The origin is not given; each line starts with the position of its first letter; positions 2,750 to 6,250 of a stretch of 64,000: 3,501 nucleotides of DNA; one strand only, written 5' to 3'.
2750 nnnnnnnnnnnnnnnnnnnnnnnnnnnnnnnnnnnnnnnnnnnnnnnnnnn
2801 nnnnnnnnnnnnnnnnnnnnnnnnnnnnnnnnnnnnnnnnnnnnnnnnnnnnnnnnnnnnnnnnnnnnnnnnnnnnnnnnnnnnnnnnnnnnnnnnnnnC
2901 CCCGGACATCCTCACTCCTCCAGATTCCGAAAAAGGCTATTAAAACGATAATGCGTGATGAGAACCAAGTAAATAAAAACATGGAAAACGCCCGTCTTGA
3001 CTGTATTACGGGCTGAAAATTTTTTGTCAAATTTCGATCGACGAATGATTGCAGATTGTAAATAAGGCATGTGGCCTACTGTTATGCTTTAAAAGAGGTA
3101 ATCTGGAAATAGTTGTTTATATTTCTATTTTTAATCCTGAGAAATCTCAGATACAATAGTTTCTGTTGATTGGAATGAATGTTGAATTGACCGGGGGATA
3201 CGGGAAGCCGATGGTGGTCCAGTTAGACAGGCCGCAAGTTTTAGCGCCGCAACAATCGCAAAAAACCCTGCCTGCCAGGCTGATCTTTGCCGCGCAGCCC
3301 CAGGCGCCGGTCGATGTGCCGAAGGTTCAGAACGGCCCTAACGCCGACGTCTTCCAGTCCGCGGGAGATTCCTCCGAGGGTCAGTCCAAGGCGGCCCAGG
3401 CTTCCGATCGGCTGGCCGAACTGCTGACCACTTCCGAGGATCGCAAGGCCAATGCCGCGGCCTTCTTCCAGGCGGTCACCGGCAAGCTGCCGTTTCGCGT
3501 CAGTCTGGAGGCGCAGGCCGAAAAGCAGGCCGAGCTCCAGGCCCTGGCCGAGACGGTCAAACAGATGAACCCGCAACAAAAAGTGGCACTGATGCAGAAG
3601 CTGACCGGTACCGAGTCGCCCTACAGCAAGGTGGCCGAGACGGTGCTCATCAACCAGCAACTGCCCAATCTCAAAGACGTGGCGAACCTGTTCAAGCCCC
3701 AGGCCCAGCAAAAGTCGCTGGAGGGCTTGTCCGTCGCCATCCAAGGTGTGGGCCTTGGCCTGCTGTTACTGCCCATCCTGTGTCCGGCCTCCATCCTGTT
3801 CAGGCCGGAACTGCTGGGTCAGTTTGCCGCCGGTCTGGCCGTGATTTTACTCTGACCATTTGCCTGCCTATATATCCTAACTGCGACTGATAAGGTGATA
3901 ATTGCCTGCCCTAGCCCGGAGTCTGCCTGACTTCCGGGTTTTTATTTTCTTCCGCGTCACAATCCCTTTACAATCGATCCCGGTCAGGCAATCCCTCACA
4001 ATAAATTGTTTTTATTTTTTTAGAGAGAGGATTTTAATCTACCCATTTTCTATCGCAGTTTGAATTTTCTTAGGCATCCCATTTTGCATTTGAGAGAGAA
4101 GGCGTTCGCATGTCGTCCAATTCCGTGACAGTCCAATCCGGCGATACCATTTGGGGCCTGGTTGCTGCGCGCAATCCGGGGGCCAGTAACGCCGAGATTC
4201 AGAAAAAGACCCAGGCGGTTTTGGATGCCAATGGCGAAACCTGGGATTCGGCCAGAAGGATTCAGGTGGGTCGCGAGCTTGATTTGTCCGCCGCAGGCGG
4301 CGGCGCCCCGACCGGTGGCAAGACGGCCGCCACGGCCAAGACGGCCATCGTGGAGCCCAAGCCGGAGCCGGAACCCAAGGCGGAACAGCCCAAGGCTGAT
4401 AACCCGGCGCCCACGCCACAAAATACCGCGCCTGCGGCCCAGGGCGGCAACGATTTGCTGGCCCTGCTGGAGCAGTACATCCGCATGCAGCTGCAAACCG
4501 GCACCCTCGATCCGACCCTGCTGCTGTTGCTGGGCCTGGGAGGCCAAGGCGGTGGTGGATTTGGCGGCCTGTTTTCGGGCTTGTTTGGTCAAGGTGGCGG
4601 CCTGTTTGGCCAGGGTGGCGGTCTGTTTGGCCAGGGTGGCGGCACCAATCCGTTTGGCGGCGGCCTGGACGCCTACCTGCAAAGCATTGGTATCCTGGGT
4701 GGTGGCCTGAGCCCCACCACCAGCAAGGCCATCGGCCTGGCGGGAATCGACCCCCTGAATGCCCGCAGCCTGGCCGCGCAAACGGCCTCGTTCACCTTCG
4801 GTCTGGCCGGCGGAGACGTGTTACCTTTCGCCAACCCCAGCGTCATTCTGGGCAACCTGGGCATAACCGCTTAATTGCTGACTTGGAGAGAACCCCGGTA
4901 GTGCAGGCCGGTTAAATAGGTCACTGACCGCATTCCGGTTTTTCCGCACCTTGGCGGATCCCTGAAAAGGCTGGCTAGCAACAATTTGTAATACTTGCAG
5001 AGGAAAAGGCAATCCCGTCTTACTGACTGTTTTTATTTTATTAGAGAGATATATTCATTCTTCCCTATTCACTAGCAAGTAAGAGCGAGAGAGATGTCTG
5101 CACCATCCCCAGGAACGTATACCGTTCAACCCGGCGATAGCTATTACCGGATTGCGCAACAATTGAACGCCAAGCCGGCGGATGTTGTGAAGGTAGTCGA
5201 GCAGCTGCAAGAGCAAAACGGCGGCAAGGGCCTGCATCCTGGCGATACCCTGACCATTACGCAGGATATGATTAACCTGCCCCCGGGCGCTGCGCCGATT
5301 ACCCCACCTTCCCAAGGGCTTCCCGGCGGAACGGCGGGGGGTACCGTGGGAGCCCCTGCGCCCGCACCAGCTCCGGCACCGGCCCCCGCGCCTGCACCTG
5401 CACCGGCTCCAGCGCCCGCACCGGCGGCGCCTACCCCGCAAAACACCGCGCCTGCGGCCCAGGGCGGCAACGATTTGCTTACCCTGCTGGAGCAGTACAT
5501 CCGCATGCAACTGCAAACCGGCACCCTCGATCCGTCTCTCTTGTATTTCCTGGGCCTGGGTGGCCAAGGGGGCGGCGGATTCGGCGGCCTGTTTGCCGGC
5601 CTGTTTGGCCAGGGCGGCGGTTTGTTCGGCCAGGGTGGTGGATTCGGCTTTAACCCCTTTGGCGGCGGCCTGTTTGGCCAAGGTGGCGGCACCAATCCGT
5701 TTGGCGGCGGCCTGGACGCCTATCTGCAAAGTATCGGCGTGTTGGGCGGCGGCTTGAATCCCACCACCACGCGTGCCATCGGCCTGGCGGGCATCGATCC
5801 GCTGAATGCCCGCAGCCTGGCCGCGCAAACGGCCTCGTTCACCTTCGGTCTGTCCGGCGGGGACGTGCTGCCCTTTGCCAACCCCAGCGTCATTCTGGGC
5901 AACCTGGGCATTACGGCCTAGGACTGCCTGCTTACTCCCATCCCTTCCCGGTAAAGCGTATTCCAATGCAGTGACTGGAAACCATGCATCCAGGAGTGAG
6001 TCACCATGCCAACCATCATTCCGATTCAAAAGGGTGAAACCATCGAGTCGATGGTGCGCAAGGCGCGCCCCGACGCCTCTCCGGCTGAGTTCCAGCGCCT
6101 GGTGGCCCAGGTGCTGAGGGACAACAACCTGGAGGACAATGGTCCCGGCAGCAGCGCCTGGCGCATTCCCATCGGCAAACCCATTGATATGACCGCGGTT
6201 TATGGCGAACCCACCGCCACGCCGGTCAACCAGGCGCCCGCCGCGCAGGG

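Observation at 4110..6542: Tandem triad of LysM + GLFG/FG-repeat proteins with a shared C-terminal domain and no signal peptide, a possibly undescribed envelope-associated family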

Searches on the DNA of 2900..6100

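Call 71: search_rna_families(source=window, start=2900, end=6100, threshold=evalue, max_evalue=5)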
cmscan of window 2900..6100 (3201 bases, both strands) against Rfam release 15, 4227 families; matches with E-value up to 5: 2.
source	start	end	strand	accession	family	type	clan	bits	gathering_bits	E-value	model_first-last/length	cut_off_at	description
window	3195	3260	+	RF01074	RF_site1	Cis-reg; frameshift_element;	-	21.4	40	1.1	1-40/40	no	Putative RNA-dependent RNA polymerase ribosomal frameshift site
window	5178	5255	+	RF01124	sR36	Gene; snRNA; snoRNA; CD-box;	-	14.2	55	2.7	1-55/55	no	Small nucleolar RNA sR36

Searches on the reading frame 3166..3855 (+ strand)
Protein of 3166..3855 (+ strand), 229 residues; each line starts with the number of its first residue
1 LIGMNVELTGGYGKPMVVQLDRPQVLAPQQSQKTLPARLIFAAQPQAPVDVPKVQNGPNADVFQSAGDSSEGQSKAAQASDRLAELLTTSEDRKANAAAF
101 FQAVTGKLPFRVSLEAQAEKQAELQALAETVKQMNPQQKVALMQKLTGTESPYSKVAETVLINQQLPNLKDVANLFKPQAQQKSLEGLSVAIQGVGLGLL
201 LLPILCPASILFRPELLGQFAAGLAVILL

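Call 3: search_protein_families(library=pfam, proteins=[window:3166-3855:+], max_evalue=1)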
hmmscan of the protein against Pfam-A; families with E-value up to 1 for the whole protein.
window:3166-3855:+ (229 aa): 0 families

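Call 45: search_protein_families(library=ncbifam, proteins=[window:3166-3852:+], max_evalue=0.1)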
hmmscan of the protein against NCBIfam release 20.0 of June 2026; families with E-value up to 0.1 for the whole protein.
window:3166-3852:+ (229 aa): 1 family
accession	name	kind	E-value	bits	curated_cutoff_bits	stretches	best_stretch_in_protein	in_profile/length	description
NF007897.0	PRK10602.1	equivalog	0.038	13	157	1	115-173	129-188/237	murein tripeptide amidase MpaA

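Call 60: find_homologous_proteins(query=A6, max_evalue=0.001)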
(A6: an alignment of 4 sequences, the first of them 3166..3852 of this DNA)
Query A6 (4 sequences) (229 aa, profile of the alignment): 4 proteins with E <= 0.001 among 8000 candidates.
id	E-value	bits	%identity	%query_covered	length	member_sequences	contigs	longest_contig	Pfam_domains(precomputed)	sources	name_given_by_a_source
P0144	6.3e-95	336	40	77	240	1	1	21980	-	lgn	-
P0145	1.3e-89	318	25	61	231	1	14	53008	-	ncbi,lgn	ncbi:MAG TPA: hypothetical protein V6C99_11435 [Oculatellaceae cyanobacterium]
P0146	2.3e-89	317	100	93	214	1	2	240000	-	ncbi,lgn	-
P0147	1.3e-70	256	70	93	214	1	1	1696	-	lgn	-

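Call 69: predict_structure(alignment_id=A10)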
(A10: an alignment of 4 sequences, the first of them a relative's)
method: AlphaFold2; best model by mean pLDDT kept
length: 214 residues; sequences in the alignment: 4
mean_pLDDT: 51.8   pTM: 0.44
mean pLDDT of the five models: 51.8, 43.8, 43.4, 42.1, 42.1
residues with pLDDT >= 90: 0; 70-90: 34; 50-70: 63; < 50: 117
segments of 3 or more residues with pLDDT < 50: 1-56, 93-101, 163-214
pLDDT, mean of each block of 10 residues (from residue 1): 33 31 34 33 39 50 72 65 64 45 64 72 74 70 70 63 42 40 47 39 45 38
secondary structure, 60 per line:
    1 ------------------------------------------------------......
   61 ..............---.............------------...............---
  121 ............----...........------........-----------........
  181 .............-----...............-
elements in order: H55-74 H78-90 H103-117 H121-132 H137-147 H154-161 H173-193 H199-213

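Call 91: search_protein_families(library=phrogs, proteins=[window:3211-3852:+], max_evalue=0.01)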
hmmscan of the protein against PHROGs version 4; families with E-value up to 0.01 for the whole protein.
window:3211-3852:+ (214 aa): 0 families

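Call 98: search_protein_families(library=pfam, alignment_id=A9, max_evalue=0.1)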
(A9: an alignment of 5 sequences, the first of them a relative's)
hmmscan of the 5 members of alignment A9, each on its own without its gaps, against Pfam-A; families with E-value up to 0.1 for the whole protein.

A. member 1, P0146 (214 aa): 0 families

B. families by the number of members that match (of 5 scanned): 0 families

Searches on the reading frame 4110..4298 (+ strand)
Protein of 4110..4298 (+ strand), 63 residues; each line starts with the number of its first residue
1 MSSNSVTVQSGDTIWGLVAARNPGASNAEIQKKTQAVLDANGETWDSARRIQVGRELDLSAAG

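Call 56: search_solved_structures(query=A7, max_evalue=10)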
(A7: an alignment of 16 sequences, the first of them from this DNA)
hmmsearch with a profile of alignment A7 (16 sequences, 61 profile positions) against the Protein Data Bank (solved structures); distinct sequences matched with E-value up to 10: 14.
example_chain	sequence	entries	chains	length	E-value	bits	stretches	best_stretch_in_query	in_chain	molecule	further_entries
5k2l_A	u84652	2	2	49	4.5e-05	26.9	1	1-20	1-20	Chitinase, lysozyme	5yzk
4s3k_A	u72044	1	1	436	9.8e-05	25.9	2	3-24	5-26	Spore germination protein YaaH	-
5yz6_A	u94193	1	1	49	0.00051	23.6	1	1-20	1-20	Chitinase, lysozyme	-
9hvw_D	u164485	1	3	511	0.013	19.1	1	2-39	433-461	Fusion glycoprotein F1,Probable N-acetylmuramidase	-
4pxv_A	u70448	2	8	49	0.02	18.5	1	1-28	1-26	Chitinase A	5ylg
7r1l_A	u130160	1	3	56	0.029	17.9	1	4-25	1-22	Spore coat assembly protein SafA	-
5t9a_A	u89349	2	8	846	0.031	17.9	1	2-46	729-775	Glycoside Hydrolase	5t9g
8i2e_B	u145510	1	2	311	0.072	16.7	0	2-24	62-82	Probable peptidoglycan endopeptidase LytE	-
7pvc_A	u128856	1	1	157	0.3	14.7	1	2-29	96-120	Potassium binding protein Kbp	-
4uz2_A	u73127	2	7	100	0.32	14.6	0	3-20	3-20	CELL WALL-BINDING ENDOPEPTIDASE-RELATED PROTEIN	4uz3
4b8v_A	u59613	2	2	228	0.39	14.3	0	5-25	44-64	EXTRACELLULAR PROTEIN 6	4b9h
1e0g_A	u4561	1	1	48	0.9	13.2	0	4-57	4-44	Membrane-bound lytic murein transglycosylase D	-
2mkx_A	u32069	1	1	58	0.93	13.1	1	3-27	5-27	Autolysin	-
6er6_A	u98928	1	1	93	1.3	12.7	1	23-48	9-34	immunity Imdes7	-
